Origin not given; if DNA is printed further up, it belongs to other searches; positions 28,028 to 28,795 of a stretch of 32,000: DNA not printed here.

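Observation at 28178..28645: Uncharacterised protein with duplicated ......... modules and a UBA-like tail, tightly packed with sirC-hemA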

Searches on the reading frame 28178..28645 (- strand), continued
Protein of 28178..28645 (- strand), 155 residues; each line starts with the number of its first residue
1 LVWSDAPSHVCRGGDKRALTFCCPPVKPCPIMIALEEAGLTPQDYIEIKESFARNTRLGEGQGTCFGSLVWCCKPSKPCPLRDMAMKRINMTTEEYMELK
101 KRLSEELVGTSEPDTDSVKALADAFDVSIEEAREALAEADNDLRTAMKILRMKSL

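Call 45: fold_search(model_id=the predicted structure, library=pdb)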
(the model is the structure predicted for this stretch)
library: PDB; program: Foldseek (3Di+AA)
matches with E <= 10: 83; with E <= 0.001: 0
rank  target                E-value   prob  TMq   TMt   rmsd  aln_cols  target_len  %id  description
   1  9syr_Na               8.2e-01  0.99  0.25  0.35  10.6        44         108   20  Human quaternary complex of a translating 80S ribosome, NAC, MetAP1 and NatD (released 2025-12-17)
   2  6jb6_A                1.2e+00  0.44  0.22  0.18  10.9        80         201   18  Crystal structure of Ub-conjugated Ube2K C92K&K97A mutant (isopeptide linkage), 2.7 A resolution (released 2019-03-20)
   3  9a75_A                1.3e+00  0.99  0.25  0.13   1.2        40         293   30  Integrative model of EFTS-ASPA by crosslinking MS and deep learning (released 2024-09-18)
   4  7vmx_A                1.4e+00  1.00  0.25  0.15   1.1        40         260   32  The Crystal Structure of EF-Tu and EF-Ts complex from Mycobacterium tuberculosis (released 2022-10-12)
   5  4q7j_A                2.6e+00  0.96  0.24  0.14   1.4        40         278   25  Complex structure of viral RNA polymerase (released 2014-08-27)
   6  2jnh_MODEL_1_A        2.6e+00  0.87  0.23  0.69   1.6        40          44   30  Solution Structure of the UBA Domain from Cbl-b (released 2008-02-05)
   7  2cp9_MODEL_1_A        2.7e+00  0.92  0.26  0.58   2.3        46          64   22  Solution structure of RSGI RUH-042, a UBA domain from human mitochondrial elongation factor Ts (released 2005-11-19)
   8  5uoi_MODEL_1_A        2.7e+00  0.89  0.21  0.69   1.3        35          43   31  Solution structure of the de novo mini protein HHH_rd1_0142 (released 2017-07-26)
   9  2lbc_MODEL_1_A        2.7e+00  0.28  0.23  0.27  20.2        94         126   16  solution structure of tandem UBA of USP13 (released 2012-03-07)
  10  4pc3_C                2.9e+00  0.94  0.25  0.14   1.6        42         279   26  Elongation factor Tu:Ts complex with partially bound GDP (released 2015-05-06)
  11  1efu_B                2.9e+00  0.93  0.24  0.13   1.7        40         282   25  ELONGATION FACTOR COMPLEX EF-TU/EF-TS FROM ESCHERICHIA COLI (released 1997-01-11)
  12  7uyk_B                2.9e+00  0.11  0.22  0.25  16.6       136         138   18  Structure of RNF31 in complex with FP06655, a Helicon Polypeptide (released 2022-12-28)
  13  7uyk_A                3.0e+00  0.12  0.23  0.25  16.5       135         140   18  Structure of RNF31 in complex with FP06655, a Helicon Polypeptide (released 2022-12-28)
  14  4pc6_C                3.2e+00  0.92  0.24  0.14   1.5        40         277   25  Elongation factor Tu:Ts complex with bound GDPNP (released 2015-05-06)
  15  3m66                  3.2e+00  0.08  0.19  0.12  14.2       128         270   14  Crystal structure of human Mitochondrial Transcription Termination Factor 3 (released 2010-05-05)
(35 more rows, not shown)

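Call 46: find_encoding_contigs(protein=P0139, flank=8000, max_places=2)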
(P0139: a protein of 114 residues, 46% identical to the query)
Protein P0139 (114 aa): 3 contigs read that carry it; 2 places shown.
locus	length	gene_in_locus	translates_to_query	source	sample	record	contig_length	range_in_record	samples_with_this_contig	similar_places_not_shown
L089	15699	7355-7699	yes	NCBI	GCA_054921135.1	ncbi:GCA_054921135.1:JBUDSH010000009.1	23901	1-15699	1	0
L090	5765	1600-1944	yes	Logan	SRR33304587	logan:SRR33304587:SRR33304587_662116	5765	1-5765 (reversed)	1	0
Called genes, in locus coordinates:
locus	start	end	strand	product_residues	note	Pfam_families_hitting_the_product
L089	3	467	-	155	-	?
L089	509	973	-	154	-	-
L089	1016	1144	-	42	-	-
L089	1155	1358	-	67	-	-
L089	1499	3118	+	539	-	PF01541:GIY-YIG, PF27096:UvrC_M, PF02151:UVR (weak), PF22920:UvrC_RNaseH, PF08459:UvrC_RNaseH_dom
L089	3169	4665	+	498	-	PF18490:tRNA_bind_4, PF00587:tRNA-synt_2b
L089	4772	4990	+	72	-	-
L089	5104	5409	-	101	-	PF13597:NRDD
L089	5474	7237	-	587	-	PF00037:Fer4, PF02463:SMC_N (faint), PF00005:ABC_tran, PF13304:AAA_21 (faint), PF00005:ABC_tran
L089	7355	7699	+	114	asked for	-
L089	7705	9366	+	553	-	PF00749:tRNA-synt_1c, PF03950:tRNA-synt_1c_C, PF20974:tRNA-synt_1c_C2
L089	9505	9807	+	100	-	PF00935:Ribosomal_L44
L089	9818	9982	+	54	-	PF01667:Ribosomal_S27e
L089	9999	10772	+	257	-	PF00575:S1, PF07541:EIF_2_alpha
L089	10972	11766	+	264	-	PF09754:PAC2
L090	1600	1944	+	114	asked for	-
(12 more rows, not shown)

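Call 47: find_homologous_proteins(query=P0134, max_evalue=1e-10)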
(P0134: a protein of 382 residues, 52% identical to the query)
Query P0134 (382 aa): 1556 proteins with E <= 1e-10 among 8000 candidates; the best 120 are listed.
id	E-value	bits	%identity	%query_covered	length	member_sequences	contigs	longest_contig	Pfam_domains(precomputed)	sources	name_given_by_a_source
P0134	4.3e-252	854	100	100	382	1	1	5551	PF00478.32,PF00977.28,PF01207.24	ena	-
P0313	9.1e-250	846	99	100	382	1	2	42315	PF00478.32,PF00977.28,PF01207.24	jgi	jgi:TIM-barrel protein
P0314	1.5e-245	832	97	100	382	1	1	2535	PF00478.32,PF00977.28,PF01207.24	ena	-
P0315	2.6e-245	831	97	100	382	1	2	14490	PF00478.32,PF00977.28,PF01207.24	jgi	jgi:TIM-barrel protein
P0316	4.0e-245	831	96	100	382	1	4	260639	PF00478.32,PF00977.28,PF01207.24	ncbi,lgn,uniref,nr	ncbi:methanogenesis marker 9 domain-containing protein [Methanolobus sp.]|uniref:methanogenesis mark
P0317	9.8e-245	829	96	100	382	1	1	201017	PF00478.32,PF00977.28,PF01207.24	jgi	-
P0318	6.2e-242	820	95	100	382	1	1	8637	PF00478.32,PF00977.28,PF01207.24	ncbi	-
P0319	1.7e-226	769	89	100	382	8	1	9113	PF00478.32,PF00977.28,PF01207.24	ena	-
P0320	2.9e-215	732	85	100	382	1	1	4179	PF00977.28,PF01207.24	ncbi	-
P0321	2.9e-214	729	84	100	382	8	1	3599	PF00977.28,PF01207.24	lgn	-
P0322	3.8e-212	722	83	100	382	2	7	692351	PF00977.28,PF01207.24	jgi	jgi:TIM-barrel protein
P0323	4.9e-212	722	83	100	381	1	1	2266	PF00977.28,PF01207.24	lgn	-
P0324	3.1e-210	716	83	100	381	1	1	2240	PF00478.32,PF00977.28,PF01207.24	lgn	-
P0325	3.6e-208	709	82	100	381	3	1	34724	PF00478.32,PF00977.28,PF01207.24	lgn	-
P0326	5.1e-208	709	82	100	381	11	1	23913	PF00478.32,PF00977.28,PF01207.24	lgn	-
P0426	5.6e-165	567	66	97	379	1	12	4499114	PF01207.24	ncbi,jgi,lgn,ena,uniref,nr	ncbi:hypothetical protein MSKOL_2771 [Methanosarcina sp. Kolksee]|uniref:methanogenesis marker 9 dom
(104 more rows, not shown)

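Call 55: find_encoding_contigs(protein=P0159, flank=7000, max_places=2)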
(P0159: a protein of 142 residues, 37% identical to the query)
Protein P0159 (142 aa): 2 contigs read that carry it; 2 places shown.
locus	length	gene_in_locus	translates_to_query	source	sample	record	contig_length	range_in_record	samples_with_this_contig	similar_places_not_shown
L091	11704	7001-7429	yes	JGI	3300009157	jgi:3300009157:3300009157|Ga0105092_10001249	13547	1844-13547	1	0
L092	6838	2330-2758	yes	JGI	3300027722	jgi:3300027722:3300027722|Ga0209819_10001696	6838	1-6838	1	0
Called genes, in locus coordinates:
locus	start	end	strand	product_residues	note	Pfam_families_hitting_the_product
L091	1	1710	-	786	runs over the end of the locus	PF02516:STT3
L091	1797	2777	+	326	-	PF13489:Methyltransf_23, PF08241:Methyltransf_11 (weak), PF13847:Methyltransf_31 (faint), PF08242:Methyltransf_12 (weak)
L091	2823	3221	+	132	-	PF00238:Ribosomal_L14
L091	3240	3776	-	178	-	-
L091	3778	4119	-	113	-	-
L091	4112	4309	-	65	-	-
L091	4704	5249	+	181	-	-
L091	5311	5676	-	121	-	-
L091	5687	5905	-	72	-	-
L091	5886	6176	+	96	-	-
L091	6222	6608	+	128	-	PF00410:Ribosomal_S8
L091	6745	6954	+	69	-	-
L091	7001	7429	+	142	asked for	-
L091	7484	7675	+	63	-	PF00831:Ribosomal_L29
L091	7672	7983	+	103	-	PF01253:SUI1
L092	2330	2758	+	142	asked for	-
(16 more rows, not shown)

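Call 56: find_encoding_contigs(protein=P0167, flank=7000, max_places=2)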
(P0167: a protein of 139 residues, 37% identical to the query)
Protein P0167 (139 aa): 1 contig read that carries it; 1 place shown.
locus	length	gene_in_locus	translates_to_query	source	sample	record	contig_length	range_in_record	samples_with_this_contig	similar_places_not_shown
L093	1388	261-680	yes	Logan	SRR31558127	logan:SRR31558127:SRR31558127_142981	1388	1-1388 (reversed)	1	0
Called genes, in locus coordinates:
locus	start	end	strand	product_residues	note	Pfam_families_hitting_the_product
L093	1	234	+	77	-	?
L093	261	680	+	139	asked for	-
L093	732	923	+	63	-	PF00831:Ribosomal_L29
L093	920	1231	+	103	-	PF01253:SUI1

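Call 57: list_cluster_members(proteins=[P0174, P0180, P0181, P0167, P0162, P0164, P0170, P0185, P0138, P0135])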
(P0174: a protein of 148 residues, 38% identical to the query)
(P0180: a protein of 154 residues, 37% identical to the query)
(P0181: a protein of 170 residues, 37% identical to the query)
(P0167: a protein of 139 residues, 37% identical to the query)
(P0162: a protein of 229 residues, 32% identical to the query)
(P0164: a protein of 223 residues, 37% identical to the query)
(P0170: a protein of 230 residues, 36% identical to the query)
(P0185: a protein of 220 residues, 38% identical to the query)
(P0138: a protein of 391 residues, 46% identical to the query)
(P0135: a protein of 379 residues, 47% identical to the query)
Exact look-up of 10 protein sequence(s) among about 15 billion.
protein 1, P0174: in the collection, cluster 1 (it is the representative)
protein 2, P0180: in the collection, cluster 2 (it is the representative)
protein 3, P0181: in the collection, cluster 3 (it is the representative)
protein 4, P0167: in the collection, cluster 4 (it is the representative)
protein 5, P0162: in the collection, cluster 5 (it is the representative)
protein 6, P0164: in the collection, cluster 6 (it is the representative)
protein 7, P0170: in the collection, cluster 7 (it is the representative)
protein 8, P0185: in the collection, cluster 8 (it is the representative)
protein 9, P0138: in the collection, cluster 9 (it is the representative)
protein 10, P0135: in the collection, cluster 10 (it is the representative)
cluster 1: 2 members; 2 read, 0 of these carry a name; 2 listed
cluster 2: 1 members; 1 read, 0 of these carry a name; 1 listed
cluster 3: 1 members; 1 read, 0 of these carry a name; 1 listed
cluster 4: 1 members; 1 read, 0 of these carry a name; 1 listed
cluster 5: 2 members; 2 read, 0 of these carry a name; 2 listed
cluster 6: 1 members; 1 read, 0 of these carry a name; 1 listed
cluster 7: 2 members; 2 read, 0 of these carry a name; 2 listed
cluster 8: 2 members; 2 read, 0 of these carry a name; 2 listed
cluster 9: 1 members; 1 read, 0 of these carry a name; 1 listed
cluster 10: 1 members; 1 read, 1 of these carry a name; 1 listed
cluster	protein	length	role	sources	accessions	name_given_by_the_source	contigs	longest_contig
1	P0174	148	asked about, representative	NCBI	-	-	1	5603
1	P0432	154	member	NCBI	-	-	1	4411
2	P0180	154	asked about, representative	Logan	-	-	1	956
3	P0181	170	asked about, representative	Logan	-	-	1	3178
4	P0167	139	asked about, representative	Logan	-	-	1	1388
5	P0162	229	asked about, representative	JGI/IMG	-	-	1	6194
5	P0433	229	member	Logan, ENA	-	-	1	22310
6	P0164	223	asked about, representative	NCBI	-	-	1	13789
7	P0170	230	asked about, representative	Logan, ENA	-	-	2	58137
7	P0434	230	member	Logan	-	-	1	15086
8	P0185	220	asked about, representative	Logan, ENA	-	-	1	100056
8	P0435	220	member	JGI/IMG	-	-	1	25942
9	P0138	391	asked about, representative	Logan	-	-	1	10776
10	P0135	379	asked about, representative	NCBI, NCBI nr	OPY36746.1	MAG: hypothetical protein A4E35_01855 [Methanoregula sp. PtaU1.Bin051]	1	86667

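Call 60: find_encoding_contigs(protein=P0426, flank=7000, max_places=2)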
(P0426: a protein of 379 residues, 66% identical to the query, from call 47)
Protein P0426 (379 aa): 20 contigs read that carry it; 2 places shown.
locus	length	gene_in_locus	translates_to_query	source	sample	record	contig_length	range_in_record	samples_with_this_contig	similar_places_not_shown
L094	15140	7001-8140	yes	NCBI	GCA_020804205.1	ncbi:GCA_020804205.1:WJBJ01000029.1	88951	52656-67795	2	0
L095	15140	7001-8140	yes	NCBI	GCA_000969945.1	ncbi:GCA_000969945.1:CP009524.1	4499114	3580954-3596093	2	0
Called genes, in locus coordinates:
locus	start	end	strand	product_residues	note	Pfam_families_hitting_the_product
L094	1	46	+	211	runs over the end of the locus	PF01976:DUF116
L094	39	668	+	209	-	PF01976:DUF116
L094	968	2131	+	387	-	PF01266:DAO (weak), PF01494:FAD_binding_3, PF01946:Thi4 (weak), PF03486:HI0933_like (weak), PF05834:Lycopene_cycl (weak), PF07992:Pyr_redox_2, PF12831:FAD_oxidored (weak), PF13738:Pyr_redox_3 (weak), +2 more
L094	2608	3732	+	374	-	PF01266:DAO (faint), PF01494:FAD_binding_3, PF03486:HI0933_like (faint), PF05834:Lycopene_cycl (faint), PF07992:Pyr_redox_2 (weak), PF12831:FAD_oxidored, PF13738:Pyr_redox_3 (weak)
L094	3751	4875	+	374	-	PF01266:DAO (faint), PF01494:FAD_binding_3, PF03486:HI0933_like (faint), PF05834:Lycopene_cycl (faint), PF07992:Pyr_redox_2 (weak), PF12831:FAD_oxidored, PF13738:Pyr_redox_3 (faint), PF04820:Trp_halogenase (weak)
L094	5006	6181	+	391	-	PF01266:DAO (faint), PF01494:FAD_binding_3 (weak), PF03486:HI0933_like (faint), PF07992:Pyr_redox_2 (faint), PF12831:FAD_oxidored, PF13450:NAD_binding_8 (faint), PF13738:Pyr_redox_3 (faint)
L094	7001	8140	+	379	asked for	PF01207:Dus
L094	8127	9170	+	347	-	PF01874:CitG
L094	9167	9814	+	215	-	PF04289:DUF447_N, PF20766:DUF447_C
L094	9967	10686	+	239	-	PF02441:Flavoprotein, PF13484:Fer4_16 (faint), PF00037:Fer4 (weak)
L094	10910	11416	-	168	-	PF00881:Nitroreductase, PF14512:TM1586_NiRdase, PF00881:Nitroreductase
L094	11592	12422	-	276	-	PF04307:YdjM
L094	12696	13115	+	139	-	PF01243:PNPOx_N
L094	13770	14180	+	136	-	PF01243:PNPOx_N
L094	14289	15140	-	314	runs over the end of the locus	PF02754:CCG (weak)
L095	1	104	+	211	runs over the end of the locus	PF01976:DUF116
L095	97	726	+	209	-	PF01976:DUF116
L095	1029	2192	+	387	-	PF01266:DAO (weak), PF01494:FAD_binding_3, PF01946:Thi4 (weak), PF03486:HI0933_like (weak), PF05834:Lycopene_cycl (weak), PF07992:Pyr_redox_2, PF12831:FAD_oxidored (weak), PF13738:Pyr_redox_3 (weak), +2 more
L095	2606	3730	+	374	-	PF01266:DAO (faint), PF01494:FAD_binding_3, PF03486:HI0933_like (faint), PF07992:Pyr_redox_2 (weak), PF12831:FAD_oxidored (weak), PF13738:Pyr_redox_3 (weak)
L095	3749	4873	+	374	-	PF01266:DAO (faint), PF01494:FAD_binding_3, PF03486:HI0933_like (faint), PF04820:Trp_halogenase (faint), PF05834:Lycopene_cycl (faint), PF07992:Pyr_redox_2 (weak), PF12831:FAD_oxidored, PF13738:Pyr_redox_3 (faint)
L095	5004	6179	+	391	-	PF01266:DAO (faint), PF01494:FAD_binding_3 (weak), PF03486:HI0933_like (faint), PF07992:Pyr_redox_2 (faint), PF12831:FAD_oxidored, PF13450:NAD_binding_8 (faint), PF13738:Pyr_redox_3 (faint)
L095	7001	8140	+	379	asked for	PF01207:Dus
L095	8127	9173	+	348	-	PF01874:CitG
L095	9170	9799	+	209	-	PF04289:DUF447_N, PF20766:DUF447_C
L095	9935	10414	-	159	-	-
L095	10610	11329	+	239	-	PF02441:Flavoprotein, PF13484:Fer4_16 (faint), PF00037:Fer4 (weak)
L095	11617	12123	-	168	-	PF00881:Nitroreductase, PF14512:TM1586_NiRdase, PF00881:Nitroreductase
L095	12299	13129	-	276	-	PF04307:YdjM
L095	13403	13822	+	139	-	PF01243:PNPOx_N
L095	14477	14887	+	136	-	PF01243:PNPOx_N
